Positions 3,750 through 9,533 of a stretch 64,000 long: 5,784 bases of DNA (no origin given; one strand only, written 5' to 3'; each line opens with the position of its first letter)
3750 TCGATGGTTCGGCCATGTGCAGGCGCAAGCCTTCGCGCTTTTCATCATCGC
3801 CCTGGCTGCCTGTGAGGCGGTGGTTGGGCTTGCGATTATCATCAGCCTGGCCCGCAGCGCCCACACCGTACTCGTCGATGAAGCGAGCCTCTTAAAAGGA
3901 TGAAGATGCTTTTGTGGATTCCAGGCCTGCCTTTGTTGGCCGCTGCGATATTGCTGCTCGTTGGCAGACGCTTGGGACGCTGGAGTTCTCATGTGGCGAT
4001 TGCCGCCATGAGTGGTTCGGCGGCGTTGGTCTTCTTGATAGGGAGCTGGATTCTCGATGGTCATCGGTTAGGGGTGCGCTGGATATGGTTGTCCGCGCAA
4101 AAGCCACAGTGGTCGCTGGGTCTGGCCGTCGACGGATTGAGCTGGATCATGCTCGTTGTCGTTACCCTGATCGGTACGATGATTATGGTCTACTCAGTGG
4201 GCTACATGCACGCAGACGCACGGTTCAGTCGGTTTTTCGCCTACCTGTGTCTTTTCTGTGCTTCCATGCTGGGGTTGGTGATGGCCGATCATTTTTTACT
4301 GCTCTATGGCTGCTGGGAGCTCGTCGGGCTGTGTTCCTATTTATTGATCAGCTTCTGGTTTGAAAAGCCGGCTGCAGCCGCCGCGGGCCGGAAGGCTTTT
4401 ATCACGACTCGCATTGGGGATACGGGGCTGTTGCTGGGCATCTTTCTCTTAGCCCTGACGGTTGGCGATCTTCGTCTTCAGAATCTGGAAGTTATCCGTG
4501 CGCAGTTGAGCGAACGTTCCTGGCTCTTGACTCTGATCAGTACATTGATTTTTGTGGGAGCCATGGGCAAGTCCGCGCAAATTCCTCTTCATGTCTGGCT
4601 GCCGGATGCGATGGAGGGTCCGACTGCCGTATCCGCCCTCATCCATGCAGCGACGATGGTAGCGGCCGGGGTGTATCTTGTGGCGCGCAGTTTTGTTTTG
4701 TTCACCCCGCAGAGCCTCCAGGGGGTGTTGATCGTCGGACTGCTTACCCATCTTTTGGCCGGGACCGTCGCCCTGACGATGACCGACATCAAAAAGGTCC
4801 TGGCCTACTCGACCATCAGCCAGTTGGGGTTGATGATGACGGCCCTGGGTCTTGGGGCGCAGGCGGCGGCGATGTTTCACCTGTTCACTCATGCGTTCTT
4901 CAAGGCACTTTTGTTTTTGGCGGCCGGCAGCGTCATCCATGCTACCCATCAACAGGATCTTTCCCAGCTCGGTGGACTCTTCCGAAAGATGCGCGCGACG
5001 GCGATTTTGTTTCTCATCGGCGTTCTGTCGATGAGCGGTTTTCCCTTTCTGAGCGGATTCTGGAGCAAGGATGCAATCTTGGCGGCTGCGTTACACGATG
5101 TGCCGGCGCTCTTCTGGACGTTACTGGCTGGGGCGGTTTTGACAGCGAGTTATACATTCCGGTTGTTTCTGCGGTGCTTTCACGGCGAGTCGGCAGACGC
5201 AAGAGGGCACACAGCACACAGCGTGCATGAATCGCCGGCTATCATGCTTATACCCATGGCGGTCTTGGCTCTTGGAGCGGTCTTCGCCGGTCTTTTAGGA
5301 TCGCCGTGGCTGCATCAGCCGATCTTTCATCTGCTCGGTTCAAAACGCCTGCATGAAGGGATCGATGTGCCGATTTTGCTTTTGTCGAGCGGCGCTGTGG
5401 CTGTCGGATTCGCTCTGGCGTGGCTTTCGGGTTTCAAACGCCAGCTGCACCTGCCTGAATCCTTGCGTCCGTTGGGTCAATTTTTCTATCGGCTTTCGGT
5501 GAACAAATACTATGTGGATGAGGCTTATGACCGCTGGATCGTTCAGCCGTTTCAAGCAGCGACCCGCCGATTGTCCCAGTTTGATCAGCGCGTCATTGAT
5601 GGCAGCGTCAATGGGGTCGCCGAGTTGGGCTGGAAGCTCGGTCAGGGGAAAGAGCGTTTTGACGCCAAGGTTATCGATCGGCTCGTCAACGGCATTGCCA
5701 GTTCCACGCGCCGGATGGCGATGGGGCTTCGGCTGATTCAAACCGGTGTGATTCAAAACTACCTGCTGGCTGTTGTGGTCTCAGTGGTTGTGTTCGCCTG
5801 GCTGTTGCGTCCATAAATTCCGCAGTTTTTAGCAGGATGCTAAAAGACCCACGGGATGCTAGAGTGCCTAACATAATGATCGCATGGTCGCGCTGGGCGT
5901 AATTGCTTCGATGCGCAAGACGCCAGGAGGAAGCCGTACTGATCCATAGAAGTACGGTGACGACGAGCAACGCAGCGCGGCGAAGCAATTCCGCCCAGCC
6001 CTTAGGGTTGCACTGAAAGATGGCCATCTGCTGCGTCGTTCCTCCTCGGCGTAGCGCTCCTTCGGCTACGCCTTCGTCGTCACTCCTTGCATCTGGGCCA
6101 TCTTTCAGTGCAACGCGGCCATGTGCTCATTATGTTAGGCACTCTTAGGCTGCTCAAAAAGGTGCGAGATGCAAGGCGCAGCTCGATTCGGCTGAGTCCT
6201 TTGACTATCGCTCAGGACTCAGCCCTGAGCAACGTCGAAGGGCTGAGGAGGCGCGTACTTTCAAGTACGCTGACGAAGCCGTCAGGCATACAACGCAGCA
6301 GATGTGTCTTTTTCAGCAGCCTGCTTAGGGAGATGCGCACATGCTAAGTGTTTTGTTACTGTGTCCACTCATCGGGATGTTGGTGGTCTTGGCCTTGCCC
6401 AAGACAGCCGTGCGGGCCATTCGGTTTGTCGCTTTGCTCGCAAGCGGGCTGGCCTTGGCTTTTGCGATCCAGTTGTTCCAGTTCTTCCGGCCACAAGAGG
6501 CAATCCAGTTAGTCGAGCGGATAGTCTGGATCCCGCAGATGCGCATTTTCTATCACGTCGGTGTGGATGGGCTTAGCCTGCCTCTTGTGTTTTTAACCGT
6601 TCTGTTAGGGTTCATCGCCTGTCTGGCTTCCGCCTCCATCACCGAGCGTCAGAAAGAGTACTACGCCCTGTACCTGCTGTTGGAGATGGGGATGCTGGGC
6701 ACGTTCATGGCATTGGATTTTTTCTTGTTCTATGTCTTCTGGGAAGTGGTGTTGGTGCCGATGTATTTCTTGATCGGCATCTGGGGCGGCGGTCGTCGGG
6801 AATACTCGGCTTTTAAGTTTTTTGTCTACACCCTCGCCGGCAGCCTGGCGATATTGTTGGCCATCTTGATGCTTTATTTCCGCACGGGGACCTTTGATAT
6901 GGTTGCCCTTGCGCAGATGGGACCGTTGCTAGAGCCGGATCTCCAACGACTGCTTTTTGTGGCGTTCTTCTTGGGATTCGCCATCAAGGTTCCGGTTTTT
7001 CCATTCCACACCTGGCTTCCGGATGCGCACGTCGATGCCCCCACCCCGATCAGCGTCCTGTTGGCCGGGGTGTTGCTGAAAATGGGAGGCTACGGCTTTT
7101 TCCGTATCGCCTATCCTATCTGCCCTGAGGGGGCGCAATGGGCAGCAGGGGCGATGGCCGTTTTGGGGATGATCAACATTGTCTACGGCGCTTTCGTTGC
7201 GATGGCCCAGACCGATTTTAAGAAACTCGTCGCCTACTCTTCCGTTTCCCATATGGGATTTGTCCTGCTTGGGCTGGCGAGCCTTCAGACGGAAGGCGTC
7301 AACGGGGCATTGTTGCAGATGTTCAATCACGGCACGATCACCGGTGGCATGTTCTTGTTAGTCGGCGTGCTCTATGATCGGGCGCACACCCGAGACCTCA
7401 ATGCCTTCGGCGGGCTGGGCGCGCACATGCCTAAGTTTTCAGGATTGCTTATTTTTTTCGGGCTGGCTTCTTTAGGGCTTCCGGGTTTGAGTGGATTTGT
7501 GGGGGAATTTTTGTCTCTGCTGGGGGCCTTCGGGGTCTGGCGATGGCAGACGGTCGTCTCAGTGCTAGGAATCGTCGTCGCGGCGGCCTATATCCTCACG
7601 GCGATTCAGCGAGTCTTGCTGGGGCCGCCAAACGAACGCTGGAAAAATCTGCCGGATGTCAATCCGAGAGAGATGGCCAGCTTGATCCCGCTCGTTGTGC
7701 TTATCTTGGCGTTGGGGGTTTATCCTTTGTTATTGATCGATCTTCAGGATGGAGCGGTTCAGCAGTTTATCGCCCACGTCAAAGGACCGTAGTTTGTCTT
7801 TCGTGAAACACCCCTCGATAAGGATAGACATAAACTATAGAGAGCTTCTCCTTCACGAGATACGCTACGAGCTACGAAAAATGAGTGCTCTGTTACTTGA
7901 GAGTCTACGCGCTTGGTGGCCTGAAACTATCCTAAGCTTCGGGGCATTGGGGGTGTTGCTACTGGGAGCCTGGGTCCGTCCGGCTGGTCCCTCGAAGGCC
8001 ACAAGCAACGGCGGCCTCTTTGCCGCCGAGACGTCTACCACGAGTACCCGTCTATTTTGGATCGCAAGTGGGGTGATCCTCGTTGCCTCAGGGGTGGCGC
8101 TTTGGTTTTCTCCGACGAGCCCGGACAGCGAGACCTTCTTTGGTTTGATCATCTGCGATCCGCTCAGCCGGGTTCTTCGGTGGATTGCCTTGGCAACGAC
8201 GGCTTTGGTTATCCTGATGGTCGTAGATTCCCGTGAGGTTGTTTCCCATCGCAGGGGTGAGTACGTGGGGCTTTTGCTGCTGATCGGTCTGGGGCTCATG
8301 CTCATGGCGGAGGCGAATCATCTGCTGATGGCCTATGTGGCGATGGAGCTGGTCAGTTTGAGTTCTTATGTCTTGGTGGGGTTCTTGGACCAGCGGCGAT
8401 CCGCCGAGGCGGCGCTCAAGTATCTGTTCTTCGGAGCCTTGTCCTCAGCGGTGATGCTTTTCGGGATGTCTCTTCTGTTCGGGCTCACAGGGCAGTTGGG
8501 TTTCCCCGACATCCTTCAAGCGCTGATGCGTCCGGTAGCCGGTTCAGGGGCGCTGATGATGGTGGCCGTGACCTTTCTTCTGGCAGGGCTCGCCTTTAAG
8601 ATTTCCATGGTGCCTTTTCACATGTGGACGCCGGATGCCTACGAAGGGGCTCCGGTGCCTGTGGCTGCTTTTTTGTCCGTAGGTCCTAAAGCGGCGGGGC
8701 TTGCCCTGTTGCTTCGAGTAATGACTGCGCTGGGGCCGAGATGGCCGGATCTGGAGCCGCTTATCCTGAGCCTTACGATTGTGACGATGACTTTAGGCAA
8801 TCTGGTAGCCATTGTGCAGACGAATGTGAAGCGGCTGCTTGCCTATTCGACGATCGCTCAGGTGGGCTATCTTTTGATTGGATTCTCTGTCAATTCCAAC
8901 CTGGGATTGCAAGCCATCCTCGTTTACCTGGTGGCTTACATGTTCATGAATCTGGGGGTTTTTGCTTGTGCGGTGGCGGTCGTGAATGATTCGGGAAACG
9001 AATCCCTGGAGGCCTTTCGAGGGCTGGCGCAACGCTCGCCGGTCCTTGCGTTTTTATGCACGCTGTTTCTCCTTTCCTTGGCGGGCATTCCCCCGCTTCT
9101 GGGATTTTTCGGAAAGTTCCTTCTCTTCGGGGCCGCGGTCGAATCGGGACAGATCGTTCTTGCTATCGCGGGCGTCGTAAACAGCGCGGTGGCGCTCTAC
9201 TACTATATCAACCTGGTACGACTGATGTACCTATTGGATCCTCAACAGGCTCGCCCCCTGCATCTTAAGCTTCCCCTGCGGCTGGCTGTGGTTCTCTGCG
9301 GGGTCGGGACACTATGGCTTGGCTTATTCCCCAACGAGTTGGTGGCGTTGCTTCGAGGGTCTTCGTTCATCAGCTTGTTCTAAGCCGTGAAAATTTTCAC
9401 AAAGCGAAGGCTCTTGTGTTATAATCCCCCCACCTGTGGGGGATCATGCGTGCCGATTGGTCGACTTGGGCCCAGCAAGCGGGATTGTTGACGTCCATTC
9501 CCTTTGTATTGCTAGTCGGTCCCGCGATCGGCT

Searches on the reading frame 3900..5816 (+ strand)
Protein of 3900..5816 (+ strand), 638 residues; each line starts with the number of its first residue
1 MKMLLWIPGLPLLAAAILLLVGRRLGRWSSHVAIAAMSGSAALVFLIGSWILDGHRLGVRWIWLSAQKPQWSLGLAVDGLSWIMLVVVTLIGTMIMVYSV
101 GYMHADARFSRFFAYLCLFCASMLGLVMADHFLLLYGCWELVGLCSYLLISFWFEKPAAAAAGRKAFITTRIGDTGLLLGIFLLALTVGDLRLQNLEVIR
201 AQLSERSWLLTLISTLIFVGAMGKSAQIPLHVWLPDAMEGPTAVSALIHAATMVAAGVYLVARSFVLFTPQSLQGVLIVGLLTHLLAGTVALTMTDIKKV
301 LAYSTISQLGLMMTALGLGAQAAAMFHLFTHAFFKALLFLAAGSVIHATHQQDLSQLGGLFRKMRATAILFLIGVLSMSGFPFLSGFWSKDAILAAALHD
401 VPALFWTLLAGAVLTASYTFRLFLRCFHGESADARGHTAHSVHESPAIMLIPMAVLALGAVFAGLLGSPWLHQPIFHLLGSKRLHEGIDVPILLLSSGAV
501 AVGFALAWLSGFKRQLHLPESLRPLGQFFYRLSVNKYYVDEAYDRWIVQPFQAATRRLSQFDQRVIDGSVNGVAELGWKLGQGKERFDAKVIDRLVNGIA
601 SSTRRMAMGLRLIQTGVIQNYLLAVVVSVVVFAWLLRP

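Call 67: search_protein_families(library=pfam, proteins=[window:3900-5816:+])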
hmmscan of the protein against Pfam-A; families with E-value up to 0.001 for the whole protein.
window:3900-5816:+ (638 aa): 4 families
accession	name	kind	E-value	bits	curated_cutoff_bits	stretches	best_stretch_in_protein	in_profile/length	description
PF00361.26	Proton_antipo_M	-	3.5e-79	266.5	21.5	1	129-415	1-294/294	NADH:quinone oxidoreductase/Mrp antiporter, TM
PF00662.26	Proton_antipo_N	-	1.7e-17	63.5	24.5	1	63-113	1-51/51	NADH-Ubiquinone oxidoreductase (complex I), chain 5 N-terminus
PF01010.25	Proton_antipo_C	-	5.1e-05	23.4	26.8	0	440-479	91-130/243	NADH-dehyrogenase subunit F, TMs, (complex I) C-terminus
PF06455.17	NADH5_C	-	0.00045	20.3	28.2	1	418-467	1-47/181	NADH dehydrogenase subunit 5 C-terminus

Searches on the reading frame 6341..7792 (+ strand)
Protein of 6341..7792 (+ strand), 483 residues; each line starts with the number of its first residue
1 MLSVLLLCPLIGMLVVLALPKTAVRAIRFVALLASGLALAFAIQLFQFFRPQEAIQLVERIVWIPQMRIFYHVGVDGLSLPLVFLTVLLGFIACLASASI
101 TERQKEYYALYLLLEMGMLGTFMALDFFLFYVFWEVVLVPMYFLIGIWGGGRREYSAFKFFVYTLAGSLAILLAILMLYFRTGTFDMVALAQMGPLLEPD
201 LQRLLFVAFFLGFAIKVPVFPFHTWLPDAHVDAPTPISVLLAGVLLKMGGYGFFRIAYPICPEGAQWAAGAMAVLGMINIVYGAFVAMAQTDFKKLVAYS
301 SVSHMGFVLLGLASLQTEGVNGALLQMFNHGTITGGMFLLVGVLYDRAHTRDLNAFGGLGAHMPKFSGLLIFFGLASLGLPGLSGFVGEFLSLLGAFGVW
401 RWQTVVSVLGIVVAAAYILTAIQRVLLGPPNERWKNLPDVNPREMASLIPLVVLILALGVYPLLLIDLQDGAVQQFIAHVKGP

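Call 67: search_protein_families(library=pfam, proteins=[window:6341-7792:+])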
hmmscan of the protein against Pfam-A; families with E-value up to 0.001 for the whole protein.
window:6341-7792:+ (483 aa): 1 family
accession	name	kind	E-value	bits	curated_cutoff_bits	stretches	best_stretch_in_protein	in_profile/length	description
PF00361.26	Proton_antipo_M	-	2e-75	254.2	21.5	1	124-410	1-290/294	NADH:quinone oxidoreductase/Mrp antiporter, TM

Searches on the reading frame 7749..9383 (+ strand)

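Call 67: search_protein_families(library=pfam, proteins=[window:7749-9383:+])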
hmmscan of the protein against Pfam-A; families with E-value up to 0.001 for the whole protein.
window:7749-9383:+ (544 aa): 1 family
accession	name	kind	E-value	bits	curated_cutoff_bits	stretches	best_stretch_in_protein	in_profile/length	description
PF00361.26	Proton_antipo_M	-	4.3e-80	269.5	21.5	1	189-480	1-292/294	NADH:quinone oxidoreductase/Mrp antiporter, TM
